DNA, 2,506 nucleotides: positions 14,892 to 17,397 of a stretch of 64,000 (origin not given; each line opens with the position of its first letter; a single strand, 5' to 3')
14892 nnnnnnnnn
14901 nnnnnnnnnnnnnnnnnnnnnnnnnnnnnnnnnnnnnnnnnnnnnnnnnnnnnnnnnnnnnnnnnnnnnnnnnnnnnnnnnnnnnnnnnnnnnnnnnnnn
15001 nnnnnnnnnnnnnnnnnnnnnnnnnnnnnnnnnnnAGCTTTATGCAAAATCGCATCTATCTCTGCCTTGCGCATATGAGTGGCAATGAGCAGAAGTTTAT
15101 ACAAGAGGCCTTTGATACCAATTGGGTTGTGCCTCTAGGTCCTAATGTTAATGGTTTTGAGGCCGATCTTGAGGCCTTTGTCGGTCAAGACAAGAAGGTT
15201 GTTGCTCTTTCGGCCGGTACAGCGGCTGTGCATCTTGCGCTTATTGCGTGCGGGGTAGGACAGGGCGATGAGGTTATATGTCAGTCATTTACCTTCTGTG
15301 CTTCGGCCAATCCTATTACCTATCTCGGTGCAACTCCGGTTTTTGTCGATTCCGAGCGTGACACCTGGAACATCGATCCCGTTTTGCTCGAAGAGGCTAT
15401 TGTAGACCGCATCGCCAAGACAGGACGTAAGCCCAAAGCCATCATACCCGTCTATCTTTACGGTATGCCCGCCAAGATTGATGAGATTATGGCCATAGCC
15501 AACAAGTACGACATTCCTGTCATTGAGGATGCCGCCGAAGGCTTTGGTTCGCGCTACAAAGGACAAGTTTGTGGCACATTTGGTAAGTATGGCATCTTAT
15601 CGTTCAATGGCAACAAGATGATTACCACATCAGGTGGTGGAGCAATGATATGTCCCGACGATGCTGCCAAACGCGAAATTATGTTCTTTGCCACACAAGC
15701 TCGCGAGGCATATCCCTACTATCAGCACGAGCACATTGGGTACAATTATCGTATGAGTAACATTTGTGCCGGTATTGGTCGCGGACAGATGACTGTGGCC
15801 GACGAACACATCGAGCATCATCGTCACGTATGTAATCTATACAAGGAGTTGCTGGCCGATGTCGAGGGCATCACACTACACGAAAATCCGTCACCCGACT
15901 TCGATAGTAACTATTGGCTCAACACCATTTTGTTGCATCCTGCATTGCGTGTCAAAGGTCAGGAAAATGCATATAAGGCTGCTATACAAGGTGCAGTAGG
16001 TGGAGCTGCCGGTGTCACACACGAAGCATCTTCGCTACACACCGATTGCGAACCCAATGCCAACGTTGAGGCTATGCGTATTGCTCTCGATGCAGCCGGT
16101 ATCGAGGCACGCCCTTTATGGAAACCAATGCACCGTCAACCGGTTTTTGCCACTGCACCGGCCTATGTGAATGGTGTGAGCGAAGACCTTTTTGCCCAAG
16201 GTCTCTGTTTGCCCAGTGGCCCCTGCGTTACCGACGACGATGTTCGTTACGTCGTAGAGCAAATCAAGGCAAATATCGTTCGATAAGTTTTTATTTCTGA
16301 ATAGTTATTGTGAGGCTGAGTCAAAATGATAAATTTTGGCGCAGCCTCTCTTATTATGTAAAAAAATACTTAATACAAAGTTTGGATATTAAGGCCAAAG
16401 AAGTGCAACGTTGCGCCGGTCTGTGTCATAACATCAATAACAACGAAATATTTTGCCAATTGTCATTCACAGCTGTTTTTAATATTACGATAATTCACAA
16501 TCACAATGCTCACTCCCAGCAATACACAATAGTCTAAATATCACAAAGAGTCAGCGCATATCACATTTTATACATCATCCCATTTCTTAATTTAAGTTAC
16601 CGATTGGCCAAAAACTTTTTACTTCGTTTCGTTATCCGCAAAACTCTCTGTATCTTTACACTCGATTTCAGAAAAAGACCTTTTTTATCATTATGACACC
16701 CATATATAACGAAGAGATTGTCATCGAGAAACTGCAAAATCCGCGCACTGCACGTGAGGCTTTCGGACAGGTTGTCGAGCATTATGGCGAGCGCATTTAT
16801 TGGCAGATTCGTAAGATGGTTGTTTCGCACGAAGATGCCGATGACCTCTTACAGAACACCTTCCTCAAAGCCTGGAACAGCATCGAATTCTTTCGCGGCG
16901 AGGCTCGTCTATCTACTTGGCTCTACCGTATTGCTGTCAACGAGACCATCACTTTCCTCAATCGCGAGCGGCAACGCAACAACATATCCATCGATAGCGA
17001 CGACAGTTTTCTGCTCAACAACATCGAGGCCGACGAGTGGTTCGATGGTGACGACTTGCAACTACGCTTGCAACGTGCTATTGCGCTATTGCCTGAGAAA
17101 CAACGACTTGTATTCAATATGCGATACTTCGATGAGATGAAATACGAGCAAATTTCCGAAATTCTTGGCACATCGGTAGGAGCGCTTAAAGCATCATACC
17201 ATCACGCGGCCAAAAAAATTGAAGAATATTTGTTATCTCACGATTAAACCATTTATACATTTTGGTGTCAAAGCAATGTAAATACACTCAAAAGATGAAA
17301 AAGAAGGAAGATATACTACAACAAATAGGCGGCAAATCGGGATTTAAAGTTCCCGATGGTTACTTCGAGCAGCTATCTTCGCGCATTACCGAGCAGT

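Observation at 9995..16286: Dedicated FabD-ACP-KASIII-SDR-MBL cassette within amino-sugar genes of the capsule locus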

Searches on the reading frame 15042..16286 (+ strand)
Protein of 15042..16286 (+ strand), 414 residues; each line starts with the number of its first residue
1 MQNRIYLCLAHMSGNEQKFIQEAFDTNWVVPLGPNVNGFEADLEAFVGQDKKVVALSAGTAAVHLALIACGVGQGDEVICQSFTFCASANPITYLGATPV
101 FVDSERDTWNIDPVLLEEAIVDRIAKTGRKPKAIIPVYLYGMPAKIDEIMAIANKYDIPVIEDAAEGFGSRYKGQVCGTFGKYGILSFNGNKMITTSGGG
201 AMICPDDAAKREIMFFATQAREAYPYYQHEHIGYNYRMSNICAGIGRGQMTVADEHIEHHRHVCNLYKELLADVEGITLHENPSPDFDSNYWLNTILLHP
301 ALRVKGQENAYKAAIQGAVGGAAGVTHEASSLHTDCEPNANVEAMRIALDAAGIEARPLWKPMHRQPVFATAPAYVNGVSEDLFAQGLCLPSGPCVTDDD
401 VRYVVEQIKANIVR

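Call 4: search_protein_families(library=pfam, proteins=[window:15042-16286:+])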
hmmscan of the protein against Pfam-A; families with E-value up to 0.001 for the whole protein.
window:15042-16286:+ (414 aa): 2 families
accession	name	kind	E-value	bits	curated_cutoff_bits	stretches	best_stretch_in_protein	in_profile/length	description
PF01041.23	DegT_DnrJ_EryC1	-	2.2e-93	313.8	19.8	2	15-301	6-285/360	DegT/DnrJ/EryC1/StrS aminotransferase family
PF00155.27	Aminotran_1_2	-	0.00025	20.8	19.7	1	39-123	47-140/361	Aminotransferase class I and II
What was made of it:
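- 15042..16286 (+): PglE-like PLP-dependent sugar 4-aminotransferase (414 aa). DegT_DnrJ_EryC1, E 2e-93 (call 4).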

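Call 5: search_protein_families(library=ncbifam, proteins=[window:15042-16286:+])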
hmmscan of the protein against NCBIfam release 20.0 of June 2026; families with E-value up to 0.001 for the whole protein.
window:15042-16286:+ (414 aa): 10 families
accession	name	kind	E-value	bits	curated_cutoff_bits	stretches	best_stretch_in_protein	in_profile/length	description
TIGR04181.1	NHT_00031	hypoth_equivalog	5.8e-106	354.4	420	2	5-300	1-304/359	LegC family aminotransferase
TIGR03588.1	PseC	equivalog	7.2e-59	199.6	423.5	1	20-304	17-307/380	UDP-4-amino-4,6-dideoxy-N-acetyl-beta-L-altrosamine transaminase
NF008658.2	PRK11658.1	equivalog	1.5e-46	158.7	631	1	7-278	7-278/379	UDP-4-amino-4-deoxy-L-arabinose aminotransferase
NF008687.0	PRK11706.1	equivalog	6.6e-46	156.8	375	1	9-284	6-280/375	dTDP-4-amino-4,6-dideoxygalactose transaminase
TIGR04427.1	PLP_DesI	equivalog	1.3e-45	156.1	650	1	20-291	38-296/390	dTDP-4-dehydro-6-deoxyglucose aminotransferase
TIGR02379.1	ECA_wecE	subfamily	1e-41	143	434.85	1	9-284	6-281/376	dTDP-4-amino-4,6-dideoxy-D-glucose transaminase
NF011936.0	PRK15407.1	equivalog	7.1e-36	123.8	423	2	31-221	62-252/440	lipopolysaccharide biosynthesis protein RfbH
NF006810.0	PRK09331.1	subfamily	3.8e-06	26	301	1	34-169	65-202/397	Sep-tRNA:Cys-tRNA synthetase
NF004975.0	PRK06348.1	equivalog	0.00022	20.4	549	1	49-164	88-202/384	pyridoxal phosphate-dependent aminotransferase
NF005588.0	PRK07309.1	equivalog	0.00044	19.3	576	1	51-163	92-205/391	pyridoxal phosphate-dependent aminotransferase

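Call 61: search_solved_structures(query=window:15042-16286:+, max_evalue=1e-20)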
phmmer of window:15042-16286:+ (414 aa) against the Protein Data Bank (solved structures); distinct sequences matched with E-value up to 1e-20: 49.
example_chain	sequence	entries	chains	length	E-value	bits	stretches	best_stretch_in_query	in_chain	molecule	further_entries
1o61_A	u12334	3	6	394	1.4e-87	297.6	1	4-407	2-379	aminotransferase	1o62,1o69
4ztc_A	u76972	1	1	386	1.1e-86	294.7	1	4-406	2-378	Aminotransferase homolog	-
7b0m_AAA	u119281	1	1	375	3.3e-69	237.1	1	5-297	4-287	Sugar aminotransferase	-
3bn1_A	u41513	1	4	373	6.7e-63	216.3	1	4-298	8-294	Perosamine synthetase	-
3dr7_A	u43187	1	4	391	7.9e-63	216.1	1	4-298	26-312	Putative perosamine synthetase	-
3dr4_A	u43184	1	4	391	5.5e-62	213.3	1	4-298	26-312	Putative perosamine synthetase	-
7b0d_A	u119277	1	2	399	1.9e-41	145.6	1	18-318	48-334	Glutamine--scyllo-inositol transaminase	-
8vr3_A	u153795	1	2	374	3e-41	145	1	33-279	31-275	DegT/DnrJ/EryC1/StrS aminotransferase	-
8vr5_A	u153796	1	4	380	3.1e-41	144.9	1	33-279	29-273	DegT/DnrJ/EryC1/StrS aminotransferase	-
3nu7_A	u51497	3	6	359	2.8e-39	138.5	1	32-268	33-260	Aminotransferase WbpE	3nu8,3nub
3nyu_A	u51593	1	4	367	2.8e-39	138.5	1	32-267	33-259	Aminotransferase WbpE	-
4qgr_A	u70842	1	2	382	5.2e-39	137.6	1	32-276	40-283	DegT/DnrJ/EryC1/StrS aminotransferase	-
3nys_A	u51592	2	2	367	1.8e-38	135.9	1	32-268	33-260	Aminotransferase WbpE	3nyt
9bgp_A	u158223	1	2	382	7.6e-38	133.8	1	33-275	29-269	aminotransferase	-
3frk_A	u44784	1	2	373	1.1e-37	133.3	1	20-267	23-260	QdtB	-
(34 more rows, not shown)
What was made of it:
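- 15042..16286 (+): Best PDB relatives are C. jejuni PglE 1o61 and 4ztc, 298 and 295 bits (call 61).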

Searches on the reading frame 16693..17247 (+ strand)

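Call 33: search_protein_families(library=pfam, proteins=[window:16693-17247:+], max_evalue=0.000001)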
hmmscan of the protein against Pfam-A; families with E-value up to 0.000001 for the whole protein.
window:16693-17247:+ (184 aa): 3 families
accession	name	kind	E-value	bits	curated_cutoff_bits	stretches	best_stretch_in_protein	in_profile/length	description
PF08281.18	Sigma70_r4_2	-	3.8e-16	58.9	25.7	1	124-176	2-54/54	Sigma-70, region 4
PF04542.20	Sigma70_r2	-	2.3e-15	56.5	24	1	28-93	2-69/71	Sigma-70 region 2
PF04545.22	Sigma70_r4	-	2.9e-08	33.6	24.1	1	129-176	1-48/50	Sigma-70, region 4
